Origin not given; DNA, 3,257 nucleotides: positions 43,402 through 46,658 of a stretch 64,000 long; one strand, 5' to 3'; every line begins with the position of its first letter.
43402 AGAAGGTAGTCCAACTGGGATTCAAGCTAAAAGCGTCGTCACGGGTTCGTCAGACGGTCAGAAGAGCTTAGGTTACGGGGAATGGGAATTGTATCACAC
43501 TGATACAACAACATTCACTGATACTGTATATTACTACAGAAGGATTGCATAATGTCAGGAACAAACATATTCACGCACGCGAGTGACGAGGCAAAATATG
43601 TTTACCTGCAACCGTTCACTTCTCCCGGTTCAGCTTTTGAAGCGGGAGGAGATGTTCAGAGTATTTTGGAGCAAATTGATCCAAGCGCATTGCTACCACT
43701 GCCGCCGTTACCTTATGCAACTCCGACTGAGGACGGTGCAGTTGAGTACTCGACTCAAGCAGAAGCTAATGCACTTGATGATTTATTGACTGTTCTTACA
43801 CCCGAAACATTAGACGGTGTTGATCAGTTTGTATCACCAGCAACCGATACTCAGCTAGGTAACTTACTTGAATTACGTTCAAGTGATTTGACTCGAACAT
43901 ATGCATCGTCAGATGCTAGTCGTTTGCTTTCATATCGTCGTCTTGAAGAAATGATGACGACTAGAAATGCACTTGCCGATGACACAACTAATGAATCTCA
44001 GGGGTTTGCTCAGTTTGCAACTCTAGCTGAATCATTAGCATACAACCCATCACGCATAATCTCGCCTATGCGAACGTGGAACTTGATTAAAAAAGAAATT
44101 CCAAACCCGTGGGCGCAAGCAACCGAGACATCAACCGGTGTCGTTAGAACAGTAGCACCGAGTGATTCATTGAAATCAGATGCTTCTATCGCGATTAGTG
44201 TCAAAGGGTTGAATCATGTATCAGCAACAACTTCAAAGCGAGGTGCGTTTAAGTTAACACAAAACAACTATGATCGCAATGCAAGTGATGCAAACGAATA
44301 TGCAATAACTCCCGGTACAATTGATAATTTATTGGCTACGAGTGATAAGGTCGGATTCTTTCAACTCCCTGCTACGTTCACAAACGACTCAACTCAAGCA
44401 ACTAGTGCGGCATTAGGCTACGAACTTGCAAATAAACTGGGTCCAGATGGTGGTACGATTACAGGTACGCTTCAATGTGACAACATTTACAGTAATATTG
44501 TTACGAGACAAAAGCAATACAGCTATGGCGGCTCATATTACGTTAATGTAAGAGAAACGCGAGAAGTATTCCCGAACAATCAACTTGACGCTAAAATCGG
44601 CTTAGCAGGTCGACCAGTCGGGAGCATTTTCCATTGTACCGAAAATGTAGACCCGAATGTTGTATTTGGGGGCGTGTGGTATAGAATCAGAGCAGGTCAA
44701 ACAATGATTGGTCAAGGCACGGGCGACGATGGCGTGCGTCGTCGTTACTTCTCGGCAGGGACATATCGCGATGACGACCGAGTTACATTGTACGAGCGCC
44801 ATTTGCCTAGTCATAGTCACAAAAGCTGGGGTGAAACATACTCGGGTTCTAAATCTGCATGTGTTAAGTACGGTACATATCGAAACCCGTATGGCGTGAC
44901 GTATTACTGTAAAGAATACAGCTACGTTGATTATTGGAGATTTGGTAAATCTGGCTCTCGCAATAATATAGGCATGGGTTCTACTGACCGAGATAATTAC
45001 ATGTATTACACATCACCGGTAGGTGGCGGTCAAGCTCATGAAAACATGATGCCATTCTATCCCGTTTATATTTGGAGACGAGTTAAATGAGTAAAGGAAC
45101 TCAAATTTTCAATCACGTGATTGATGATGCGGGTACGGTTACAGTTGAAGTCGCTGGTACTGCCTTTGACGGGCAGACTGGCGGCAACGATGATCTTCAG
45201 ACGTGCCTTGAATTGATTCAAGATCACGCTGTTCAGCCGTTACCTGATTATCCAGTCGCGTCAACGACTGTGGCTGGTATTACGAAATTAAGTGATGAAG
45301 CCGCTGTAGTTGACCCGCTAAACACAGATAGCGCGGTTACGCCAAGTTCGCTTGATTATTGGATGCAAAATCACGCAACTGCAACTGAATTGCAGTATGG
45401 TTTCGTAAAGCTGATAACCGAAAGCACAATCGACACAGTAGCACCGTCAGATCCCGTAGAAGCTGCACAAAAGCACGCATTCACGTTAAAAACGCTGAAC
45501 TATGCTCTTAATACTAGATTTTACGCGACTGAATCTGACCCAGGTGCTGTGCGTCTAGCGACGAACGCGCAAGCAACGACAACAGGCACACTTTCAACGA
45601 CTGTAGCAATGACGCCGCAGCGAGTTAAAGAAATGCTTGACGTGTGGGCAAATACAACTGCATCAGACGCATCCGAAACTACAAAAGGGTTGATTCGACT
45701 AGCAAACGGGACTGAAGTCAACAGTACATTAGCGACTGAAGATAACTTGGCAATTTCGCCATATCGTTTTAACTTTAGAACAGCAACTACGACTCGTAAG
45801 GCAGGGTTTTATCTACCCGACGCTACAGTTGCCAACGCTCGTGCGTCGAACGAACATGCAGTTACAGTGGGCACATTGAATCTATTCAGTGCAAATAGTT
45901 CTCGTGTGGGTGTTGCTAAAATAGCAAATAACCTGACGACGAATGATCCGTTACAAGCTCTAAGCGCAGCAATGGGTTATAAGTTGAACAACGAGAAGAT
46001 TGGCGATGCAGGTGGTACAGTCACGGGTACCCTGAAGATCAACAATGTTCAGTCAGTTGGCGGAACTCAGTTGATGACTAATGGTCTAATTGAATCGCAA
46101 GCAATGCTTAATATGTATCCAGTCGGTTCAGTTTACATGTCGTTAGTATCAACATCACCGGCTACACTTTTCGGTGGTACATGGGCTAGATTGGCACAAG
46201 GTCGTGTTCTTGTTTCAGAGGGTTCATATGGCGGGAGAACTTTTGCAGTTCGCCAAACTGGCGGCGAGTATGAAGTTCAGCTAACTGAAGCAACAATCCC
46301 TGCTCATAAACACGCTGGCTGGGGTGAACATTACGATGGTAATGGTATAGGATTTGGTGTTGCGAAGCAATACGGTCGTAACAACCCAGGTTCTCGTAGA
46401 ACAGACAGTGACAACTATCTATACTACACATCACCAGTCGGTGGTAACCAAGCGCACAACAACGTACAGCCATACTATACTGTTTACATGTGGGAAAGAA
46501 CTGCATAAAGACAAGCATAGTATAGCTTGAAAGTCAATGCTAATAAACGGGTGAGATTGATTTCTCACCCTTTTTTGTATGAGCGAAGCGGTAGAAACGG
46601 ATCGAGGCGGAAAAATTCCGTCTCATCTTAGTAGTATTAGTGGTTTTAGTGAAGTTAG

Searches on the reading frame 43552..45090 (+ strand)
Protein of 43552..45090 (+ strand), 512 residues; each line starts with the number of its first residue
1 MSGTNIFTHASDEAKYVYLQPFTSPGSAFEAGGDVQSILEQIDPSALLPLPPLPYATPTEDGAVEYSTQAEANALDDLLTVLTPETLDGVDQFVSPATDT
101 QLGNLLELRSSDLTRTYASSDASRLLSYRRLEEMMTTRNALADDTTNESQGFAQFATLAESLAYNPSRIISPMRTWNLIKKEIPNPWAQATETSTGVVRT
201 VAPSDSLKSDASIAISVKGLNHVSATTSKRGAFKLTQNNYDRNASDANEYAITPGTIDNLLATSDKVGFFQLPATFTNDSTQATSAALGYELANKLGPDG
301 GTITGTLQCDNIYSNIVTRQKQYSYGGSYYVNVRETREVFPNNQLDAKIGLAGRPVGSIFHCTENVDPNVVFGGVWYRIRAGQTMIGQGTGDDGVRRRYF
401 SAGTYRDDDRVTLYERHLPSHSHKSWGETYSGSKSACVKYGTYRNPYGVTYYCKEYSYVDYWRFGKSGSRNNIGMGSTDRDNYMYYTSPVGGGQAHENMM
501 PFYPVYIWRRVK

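Call 76: search_protein_families(library=pfam, proteins=[window:43552-45090:+], max_evalue=0.001)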
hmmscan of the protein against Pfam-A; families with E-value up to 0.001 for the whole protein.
window:43552-45090:+ (512 aa): 1 family
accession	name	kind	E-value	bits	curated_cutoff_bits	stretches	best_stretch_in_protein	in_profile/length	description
PF21939.1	Gp10_C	-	3.2e-10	41.5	27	1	355-511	7-139/139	Baseplate structural protein Gp10, C-terminal domain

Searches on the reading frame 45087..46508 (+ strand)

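Call 76: search_protein_families(library=pfam, proteins=[window:45087-46508:+], max_evalue=0.001)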
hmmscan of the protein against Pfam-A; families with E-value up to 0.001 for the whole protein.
window:45087-46508:+ (473 aa): 2 families
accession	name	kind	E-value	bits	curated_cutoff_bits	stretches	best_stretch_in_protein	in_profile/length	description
PF21939.1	Gp10_C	-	1.6e-24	87.8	27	1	343-472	5-139/139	Baseplate structural protein Gp10, C-terminal domain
PF22337.1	Phage_fiber_rpt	-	4.1e-07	30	27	1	279-303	1-25/34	Phage tail fiber repeats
